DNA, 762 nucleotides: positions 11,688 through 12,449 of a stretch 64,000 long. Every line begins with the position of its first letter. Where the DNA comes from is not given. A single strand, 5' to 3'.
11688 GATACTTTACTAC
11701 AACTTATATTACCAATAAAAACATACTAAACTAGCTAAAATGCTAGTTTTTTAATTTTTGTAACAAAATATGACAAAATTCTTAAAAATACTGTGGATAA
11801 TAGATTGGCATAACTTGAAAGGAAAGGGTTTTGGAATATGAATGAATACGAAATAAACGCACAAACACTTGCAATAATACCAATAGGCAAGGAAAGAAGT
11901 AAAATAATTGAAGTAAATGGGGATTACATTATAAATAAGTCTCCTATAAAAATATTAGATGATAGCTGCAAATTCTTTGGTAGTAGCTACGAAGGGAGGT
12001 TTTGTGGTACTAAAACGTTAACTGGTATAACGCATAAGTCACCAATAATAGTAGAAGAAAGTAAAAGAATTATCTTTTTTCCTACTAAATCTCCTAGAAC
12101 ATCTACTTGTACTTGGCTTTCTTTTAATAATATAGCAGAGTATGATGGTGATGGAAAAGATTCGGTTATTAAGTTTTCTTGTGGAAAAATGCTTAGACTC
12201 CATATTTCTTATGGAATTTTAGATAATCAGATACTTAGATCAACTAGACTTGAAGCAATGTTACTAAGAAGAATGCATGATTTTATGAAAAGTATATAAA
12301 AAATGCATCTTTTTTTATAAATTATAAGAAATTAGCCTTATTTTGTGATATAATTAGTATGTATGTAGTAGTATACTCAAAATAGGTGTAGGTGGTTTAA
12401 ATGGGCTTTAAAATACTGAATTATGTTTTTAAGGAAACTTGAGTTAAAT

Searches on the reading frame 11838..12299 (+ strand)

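Call 8: search_protein_families(library=pfam, proteins=[window:11838-12299:+])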
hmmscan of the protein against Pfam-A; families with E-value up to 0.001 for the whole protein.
window:11838-12299:+ (153 aa): 1 family
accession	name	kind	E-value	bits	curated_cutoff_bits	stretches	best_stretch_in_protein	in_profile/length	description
PF06338.17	ComK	-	7.6e-41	139.8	22.3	1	2-146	2-151/152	ComK protein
